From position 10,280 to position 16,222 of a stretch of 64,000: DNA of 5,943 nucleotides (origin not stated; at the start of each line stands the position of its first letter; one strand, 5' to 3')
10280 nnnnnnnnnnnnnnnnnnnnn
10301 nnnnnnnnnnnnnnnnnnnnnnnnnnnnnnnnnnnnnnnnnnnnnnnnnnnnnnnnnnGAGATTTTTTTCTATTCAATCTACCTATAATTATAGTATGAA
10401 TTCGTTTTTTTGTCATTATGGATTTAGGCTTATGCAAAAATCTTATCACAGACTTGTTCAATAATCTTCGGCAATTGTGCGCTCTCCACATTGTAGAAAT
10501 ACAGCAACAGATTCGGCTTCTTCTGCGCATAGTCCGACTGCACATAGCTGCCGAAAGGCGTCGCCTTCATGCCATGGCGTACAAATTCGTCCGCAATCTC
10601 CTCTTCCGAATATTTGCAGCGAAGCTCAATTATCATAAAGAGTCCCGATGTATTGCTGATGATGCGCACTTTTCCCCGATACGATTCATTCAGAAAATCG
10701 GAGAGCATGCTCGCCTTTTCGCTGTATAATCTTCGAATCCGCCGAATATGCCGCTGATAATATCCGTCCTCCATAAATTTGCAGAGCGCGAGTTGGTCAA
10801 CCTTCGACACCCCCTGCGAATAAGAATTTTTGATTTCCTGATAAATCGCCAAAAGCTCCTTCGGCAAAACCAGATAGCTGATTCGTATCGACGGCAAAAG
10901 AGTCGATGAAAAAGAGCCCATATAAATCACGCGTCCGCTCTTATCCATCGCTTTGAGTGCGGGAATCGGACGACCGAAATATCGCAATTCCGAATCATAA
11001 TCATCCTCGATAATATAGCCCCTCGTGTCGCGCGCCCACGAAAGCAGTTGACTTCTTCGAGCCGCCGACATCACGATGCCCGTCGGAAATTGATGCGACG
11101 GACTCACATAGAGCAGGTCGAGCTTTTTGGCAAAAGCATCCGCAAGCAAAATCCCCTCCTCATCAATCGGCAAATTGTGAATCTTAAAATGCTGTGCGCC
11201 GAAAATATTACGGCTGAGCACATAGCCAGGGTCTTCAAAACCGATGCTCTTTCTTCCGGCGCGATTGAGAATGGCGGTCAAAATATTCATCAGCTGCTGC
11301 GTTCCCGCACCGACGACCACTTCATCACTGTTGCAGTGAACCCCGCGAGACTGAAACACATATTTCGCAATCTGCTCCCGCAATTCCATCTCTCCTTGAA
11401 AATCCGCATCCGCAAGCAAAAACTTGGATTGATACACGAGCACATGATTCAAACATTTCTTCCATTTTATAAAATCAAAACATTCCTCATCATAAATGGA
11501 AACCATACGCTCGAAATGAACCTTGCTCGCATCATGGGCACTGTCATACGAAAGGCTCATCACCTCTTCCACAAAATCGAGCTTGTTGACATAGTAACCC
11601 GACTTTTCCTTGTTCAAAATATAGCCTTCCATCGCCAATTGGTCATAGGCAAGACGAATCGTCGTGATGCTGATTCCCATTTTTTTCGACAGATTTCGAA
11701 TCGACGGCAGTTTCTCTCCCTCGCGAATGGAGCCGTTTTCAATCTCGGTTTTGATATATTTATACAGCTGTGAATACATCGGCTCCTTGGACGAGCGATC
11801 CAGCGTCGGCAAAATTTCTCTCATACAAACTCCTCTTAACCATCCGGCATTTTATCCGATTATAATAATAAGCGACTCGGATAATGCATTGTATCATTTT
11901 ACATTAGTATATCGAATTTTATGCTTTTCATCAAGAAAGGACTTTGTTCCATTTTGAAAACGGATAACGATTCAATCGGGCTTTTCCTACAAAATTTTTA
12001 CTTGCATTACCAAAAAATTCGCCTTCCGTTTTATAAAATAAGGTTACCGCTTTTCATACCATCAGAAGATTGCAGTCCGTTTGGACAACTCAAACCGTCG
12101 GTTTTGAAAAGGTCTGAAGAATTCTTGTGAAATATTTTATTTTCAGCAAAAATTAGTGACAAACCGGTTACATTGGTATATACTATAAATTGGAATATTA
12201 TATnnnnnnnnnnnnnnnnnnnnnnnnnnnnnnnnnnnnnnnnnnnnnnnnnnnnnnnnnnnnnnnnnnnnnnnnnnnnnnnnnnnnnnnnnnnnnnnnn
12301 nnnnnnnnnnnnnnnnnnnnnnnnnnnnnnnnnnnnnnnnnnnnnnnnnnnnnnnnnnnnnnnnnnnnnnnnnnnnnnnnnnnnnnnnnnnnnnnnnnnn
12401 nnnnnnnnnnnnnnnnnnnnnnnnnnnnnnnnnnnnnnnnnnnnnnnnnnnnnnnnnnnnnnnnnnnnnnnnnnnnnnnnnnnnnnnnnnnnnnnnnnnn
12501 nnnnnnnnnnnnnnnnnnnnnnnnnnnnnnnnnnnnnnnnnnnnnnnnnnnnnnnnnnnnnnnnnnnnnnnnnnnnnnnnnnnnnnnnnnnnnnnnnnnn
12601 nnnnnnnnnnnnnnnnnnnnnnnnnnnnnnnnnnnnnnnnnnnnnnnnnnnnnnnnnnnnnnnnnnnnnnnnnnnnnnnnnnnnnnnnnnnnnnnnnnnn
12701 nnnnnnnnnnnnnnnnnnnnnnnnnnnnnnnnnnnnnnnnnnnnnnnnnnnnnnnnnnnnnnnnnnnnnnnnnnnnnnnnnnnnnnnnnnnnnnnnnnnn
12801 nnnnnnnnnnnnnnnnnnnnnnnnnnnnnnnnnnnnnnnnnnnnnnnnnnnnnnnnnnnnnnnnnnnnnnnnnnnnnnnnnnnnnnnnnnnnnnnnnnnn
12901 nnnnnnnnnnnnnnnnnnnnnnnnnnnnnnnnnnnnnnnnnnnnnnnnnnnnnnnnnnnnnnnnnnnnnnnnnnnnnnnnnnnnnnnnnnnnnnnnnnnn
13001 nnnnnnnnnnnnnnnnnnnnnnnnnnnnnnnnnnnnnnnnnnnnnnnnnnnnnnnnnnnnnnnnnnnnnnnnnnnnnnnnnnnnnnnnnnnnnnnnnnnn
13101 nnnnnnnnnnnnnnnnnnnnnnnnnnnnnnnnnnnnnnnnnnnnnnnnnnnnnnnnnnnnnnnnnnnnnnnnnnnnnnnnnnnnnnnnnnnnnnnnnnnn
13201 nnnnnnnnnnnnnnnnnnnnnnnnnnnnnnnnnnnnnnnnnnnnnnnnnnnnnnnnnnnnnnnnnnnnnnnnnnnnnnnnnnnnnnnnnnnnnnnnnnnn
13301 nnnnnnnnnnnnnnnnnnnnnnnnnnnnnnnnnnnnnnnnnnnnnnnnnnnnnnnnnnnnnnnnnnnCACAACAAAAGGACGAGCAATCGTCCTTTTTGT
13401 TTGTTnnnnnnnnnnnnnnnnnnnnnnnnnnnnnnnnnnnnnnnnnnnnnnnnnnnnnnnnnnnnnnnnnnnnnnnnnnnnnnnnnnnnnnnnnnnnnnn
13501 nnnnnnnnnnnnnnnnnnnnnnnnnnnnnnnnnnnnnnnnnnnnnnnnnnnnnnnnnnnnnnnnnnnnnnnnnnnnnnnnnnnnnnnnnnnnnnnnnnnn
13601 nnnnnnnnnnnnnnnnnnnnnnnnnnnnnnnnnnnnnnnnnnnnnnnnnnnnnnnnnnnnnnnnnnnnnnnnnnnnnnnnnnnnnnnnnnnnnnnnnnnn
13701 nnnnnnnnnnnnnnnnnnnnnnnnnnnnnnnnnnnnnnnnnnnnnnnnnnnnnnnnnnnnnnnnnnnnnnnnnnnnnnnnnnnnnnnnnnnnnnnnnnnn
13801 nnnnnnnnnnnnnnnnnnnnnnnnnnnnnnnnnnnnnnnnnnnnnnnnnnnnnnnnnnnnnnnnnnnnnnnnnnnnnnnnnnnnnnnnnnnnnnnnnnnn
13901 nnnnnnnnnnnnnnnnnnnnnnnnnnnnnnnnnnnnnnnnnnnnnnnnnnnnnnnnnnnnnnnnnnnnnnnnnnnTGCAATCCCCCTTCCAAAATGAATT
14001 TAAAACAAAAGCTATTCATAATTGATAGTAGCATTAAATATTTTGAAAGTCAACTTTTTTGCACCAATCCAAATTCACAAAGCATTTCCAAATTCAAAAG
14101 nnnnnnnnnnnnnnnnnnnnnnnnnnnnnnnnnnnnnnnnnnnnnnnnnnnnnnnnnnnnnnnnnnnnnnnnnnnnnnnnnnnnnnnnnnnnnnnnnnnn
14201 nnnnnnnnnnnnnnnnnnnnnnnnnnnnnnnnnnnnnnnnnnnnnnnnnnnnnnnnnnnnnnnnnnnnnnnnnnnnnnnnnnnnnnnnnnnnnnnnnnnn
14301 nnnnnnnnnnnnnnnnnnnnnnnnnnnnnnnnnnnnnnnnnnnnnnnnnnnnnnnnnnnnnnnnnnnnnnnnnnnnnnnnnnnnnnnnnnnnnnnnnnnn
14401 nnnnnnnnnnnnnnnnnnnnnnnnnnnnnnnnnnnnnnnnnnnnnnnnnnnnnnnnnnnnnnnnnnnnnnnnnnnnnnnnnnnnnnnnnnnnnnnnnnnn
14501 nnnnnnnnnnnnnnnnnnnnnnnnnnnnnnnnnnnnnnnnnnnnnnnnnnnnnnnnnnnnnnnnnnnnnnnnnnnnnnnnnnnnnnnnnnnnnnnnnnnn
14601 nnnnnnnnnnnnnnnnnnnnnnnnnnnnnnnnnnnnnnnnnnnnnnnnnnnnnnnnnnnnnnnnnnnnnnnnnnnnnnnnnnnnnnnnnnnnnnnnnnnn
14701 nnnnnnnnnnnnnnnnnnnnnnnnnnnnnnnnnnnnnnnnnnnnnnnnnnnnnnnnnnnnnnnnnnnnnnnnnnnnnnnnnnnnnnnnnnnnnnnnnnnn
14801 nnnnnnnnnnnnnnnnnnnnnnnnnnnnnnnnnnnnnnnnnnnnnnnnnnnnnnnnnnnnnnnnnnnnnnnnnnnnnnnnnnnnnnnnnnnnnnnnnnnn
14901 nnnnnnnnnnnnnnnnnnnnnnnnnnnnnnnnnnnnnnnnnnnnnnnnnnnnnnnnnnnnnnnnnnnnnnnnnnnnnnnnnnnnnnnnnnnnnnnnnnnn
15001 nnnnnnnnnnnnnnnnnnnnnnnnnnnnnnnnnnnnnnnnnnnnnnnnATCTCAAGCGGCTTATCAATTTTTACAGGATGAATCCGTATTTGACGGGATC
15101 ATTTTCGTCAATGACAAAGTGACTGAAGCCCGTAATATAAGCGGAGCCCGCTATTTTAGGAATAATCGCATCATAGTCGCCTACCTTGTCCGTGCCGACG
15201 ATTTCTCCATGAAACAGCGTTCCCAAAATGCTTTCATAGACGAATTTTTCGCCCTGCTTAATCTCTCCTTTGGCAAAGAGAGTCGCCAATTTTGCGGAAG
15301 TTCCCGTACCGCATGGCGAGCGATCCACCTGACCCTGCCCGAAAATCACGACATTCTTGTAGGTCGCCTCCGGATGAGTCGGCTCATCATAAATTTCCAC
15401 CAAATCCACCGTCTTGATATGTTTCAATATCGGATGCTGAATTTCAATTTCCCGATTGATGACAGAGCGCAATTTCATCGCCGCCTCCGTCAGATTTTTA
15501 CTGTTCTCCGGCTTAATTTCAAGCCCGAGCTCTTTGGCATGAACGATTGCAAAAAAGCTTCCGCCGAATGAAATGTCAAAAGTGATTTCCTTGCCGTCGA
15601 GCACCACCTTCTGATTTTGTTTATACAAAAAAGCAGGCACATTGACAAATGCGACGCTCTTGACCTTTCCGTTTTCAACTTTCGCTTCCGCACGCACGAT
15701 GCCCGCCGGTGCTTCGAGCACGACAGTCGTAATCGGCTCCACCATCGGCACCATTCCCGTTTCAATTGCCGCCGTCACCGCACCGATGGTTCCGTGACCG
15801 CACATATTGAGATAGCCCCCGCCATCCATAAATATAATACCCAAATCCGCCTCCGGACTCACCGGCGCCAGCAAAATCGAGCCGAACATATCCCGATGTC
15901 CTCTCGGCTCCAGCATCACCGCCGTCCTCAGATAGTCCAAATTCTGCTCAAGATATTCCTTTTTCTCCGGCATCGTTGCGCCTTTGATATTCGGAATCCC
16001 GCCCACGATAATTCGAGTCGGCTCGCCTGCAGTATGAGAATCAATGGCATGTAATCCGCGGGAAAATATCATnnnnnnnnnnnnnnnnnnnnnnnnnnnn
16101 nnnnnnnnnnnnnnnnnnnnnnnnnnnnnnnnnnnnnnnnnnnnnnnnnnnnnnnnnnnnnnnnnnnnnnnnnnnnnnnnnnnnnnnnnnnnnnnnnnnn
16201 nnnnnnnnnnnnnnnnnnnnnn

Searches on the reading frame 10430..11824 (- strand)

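Call 41: search_protein_families(library=pfam, proteins=[window:10430-11824:-])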
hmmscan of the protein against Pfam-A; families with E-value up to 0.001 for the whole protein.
window:10430-11824:- (464 aa): 3 families
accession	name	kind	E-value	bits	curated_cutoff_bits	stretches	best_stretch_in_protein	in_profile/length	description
PF00392.27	GntR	-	3.2e-14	52.8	27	1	17-79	2-64/64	Bacterial regulatory proteins, gntR family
PF00155.27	Aminotran_1_2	-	2.3e-12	47.3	19.7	1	141-412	40-320/361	Aminotransferase class I and II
PF14502.12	HTH_41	-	0.001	18.9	25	0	34-69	1-36/48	Helix-turn-helix domain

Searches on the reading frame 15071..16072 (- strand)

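Call 42: search_protein_families(library=pfam, proteins=[window:15071-16072:-])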
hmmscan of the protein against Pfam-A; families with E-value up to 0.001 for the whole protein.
window:15071-16072:- (333 aa): 3 families
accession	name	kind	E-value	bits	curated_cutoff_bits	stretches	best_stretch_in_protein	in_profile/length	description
PF05544.16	Pro_racemase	-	7.5e-124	413.5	27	1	10-331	2-324/325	Proline racemase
PF02567.21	PhzC-PhzF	-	6.4e-06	26.3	27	1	88-152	64-124/281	Phenazine biosynthesis-like protein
PF01678.24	DAP_epimerase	-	5.1e-05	23.8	34.7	0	80-138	57-112/121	Diaminopimelate epimerase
